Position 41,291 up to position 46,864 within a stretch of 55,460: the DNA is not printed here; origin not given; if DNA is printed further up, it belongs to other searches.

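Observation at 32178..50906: Eleven-gene, translationally coupled FHA + GspL/M-like + TPR + five-pseudopilin block that lacks the motor, platform, secretin and peptidase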

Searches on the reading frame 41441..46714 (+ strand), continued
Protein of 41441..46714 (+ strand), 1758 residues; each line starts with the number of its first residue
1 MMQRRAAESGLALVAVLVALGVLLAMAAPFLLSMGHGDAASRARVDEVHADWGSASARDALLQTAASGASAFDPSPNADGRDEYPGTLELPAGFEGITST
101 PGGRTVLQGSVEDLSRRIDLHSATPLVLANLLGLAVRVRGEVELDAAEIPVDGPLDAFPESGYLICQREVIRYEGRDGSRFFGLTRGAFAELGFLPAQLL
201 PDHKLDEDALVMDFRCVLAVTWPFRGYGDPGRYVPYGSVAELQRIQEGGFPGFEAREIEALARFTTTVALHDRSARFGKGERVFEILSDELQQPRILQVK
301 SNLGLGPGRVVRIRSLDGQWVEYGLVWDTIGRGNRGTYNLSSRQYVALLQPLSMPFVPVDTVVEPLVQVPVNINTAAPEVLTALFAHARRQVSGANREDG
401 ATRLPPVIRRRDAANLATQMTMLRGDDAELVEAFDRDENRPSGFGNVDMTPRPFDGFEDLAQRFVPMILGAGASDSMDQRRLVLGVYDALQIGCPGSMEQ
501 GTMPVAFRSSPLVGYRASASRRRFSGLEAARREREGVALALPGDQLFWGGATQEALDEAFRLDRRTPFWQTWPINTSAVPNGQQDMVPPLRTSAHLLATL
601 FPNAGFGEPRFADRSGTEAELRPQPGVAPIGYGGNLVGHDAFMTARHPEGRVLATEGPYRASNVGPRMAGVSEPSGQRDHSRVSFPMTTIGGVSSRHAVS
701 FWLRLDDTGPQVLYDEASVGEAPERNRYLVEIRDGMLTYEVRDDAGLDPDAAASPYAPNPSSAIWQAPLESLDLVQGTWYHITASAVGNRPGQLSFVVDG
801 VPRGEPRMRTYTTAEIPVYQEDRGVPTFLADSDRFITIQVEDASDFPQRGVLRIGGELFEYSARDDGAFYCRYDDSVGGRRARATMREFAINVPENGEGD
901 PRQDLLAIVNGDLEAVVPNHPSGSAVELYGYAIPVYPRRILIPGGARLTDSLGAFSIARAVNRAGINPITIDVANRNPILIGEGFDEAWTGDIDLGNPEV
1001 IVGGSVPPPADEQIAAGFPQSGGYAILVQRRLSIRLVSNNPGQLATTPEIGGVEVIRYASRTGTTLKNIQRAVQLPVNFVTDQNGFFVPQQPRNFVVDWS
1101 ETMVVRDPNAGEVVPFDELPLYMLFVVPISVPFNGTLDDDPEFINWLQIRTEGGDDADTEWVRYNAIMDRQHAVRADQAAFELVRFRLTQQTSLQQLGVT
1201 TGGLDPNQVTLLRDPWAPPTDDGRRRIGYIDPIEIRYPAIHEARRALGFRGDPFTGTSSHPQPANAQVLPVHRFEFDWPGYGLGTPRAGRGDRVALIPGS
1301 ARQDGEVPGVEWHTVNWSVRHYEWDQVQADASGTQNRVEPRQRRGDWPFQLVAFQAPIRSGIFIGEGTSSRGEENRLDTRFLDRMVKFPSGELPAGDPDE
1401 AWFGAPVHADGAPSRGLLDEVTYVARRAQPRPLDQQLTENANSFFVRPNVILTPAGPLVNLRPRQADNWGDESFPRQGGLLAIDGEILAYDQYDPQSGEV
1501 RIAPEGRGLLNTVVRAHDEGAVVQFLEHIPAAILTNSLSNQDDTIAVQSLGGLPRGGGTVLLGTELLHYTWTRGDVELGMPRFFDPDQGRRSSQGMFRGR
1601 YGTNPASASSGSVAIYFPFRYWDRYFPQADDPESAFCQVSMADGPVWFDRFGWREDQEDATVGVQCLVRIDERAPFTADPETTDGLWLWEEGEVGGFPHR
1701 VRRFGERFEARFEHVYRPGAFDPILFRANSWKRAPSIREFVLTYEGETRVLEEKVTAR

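Call 26: search_solved_structures(query=A1, max_evalue=10, show_alignments=4)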
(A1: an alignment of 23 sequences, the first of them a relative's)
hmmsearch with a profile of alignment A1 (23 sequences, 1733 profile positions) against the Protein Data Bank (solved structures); distinct sequences matched with E-value up to 10: 4.
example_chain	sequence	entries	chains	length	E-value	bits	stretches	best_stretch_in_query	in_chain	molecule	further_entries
5vtm_X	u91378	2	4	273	0.019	15.5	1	337-384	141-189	Type II secretion system protein K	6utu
6hox_A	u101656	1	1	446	0.69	10.4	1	676-734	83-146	Binding domain (Hc) of Paraclostridial Mosquitocidal Protein 1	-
7lo1_A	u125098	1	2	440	1.1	9.7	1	1594-1683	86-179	FAD-dependent monooxygenase afoD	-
4qvs_A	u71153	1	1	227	1.9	8.9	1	677-725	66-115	S-layer domain-containing protein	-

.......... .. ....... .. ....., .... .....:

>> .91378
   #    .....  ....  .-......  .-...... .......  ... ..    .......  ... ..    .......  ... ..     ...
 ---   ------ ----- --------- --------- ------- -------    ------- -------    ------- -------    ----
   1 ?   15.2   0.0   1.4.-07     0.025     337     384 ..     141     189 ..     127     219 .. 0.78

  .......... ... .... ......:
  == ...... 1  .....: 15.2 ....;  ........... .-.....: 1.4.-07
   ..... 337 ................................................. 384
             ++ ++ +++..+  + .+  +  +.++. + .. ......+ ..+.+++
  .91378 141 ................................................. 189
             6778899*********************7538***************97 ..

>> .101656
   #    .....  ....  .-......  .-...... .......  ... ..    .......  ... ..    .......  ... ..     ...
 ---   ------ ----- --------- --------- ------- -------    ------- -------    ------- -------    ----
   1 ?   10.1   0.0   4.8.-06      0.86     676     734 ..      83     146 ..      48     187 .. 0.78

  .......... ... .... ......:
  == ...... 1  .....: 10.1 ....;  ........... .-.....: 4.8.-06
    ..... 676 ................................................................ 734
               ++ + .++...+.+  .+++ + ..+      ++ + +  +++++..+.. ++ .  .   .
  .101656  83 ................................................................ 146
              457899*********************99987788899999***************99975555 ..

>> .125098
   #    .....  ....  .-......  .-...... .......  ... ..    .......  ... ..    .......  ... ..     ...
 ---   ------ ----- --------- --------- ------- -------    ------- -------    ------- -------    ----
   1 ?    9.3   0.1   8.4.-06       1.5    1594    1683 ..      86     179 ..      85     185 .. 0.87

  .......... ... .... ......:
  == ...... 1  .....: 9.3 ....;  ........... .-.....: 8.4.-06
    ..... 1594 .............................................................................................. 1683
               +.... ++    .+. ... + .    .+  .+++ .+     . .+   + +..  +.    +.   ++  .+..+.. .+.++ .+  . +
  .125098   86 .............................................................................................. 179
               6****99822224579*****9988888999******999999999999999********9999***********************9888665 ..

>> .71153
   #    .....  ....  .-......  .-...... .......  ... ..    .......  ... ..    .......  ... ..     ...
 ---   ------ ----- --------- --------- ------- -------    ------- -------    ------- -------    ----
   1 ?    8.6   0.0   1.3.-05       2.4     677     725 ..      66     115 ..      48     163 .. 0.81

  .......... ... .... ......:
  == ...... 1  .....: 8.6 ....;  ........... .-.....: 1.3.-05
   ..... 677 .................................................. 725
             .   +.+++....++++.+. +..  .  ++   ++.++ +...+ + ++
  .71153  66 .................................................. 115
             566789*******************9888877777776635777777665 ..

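Call 33: find_encoding_contigs(protein=P0045, flank=10000, max_places=1)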
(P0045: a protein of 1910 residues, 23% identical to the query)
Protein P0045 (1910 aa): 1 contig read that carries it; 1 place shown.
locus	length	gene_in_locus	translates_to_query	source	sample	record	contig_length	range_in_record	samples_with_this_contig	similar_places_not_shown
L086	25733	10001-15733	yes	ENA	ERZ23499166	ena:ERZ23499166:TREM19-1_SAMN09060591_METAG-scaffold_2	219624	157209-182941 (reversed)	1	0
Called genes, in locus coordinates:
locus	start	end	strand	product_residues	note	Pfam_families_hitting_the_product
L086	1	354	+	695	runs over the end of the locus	PF00498:FHA, PF16697:Yop-YscD_cpl, PF01590:GAF, PF13185:GAF_2, PF13492:GAF_3, PF00158:Sigma54_activat, PF14532:Sigma54_activ_2, PF25601:AAA_lid_14, +2 more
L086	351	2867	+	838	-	PF00498:FHA, PF16697:Yop-YscD_cpl, PF00498:FHA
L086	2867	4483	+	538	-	-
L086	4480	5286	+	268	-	-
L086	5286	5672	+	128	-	-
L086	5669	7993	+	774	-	PF00515:TPR_1 (faint), PF07719:TPR_2 (faint), PF13181:TPR_8 (faint), PF13424:TPR_12 (faint), PF13428:TPR_14 (faint), PF13174:TPR_6 (faint), PF13432:TPR_16 (weak), PF14559:TPR_19 (weak)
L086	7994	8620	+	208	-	PF07963:N_methyl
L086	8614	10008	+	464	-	PF13385:Laminin_G_3 (weak)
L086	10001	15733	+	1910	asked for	-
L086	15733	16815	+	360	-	-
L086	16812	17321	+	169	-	PF07963:N_methyl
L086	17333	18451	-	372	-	PF21694:DNA_pol3_delta_C (faint)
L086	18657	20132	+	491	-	-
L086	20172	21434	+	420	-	PF24684:Vgb_lyase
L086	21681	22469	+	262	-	PF01936:NYN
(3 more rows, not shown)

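Call 34: find_encoding_contigs(protein=P0037, flank=10000, max_places=1)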
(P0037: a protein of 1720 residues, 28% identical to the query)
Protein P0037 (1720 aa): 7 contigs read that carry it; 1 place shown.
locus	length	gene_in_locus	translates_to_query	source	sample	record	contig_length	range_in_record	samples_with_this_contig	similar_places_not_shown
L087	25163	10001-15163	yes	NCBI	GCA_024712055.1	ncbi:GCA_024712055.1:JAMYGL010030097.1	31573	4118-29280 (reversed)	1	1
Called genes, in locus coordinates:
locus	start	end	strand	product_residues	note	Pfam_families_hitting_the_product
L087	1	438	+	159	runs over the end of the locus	-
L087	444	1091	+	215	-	PF11736:DUF3299 (weak)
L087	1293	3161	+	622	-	PF16697:Yop-YscD_cpl, PF00498:FHA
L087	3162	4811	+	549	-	PF11104:PilM_2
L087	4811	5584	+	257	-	-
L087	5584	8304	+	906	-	PF00515:TPR_1 (faint), PF07719:TPR_2 (faint), PF13181:TPR_8 (faint), PF13424:TPR_12 (faint), PF13428:TPR_14 (faint), PF13432:TPR_16 (faint), PF14559:TPR_19 (faint), PF13414:TPR_11 (faint), +3 more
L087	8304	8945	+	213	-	PF07963:N_methyl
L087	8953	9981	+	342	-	PF13385:Laminin_G_3 (weak)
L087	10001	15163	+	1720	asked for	-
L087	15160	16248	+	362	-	-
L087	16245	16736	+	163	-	-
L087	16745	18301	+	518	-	-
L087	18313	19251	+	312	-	PF13145:Rotamase_2 (faint), PF00639:Rotamase (faint)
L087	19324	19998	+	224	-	PF04079:SMC_ScpB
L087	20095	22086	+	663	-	-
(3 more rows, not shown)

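Call 48: search_protein_families(library=pfam, alignment_id=A1, max_evalue=1)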
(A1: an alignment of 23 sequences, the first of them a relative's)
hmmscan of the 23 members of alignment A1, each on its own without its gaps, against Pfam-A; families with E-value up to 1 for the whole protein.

A. member 1, P0001 (1757 aa): 1 family
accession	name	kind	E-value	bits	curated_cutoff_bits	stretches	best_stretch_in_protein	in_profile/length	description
PF03934.19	T2SSK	-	0.025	15.4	24.2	1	370-385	1-16/63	Type II secretion system (T2SS), protein K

B. families by the number of members that match (of 23 scanned): 8 families
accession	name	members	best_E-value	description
PF03934.19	T2SSK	19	8.7e-05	Type II secretion system (T2SS), protein K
PF13385.13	Laminin_G_3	6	2e-06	Concanavalin A-like lectin/glucanases superfamily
PF12836.13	HHH_3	3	0.00059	Helix-hairpin-helix motif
PF23666.2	Rcc01698_C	3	0.0024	Rcc01698-like, C-terminal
PF09680.15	YjcZ_2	1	0.043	Family of unknown function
PF14579.12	HHH_6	1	0.058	Helix-hairpin-helix motif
PF25514.1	P3_C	1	0.13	P3 major capsid protein C-terminal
PF12911.12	OppC_N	1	0.16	N-terminal TM domain of oligopeptide transport permease C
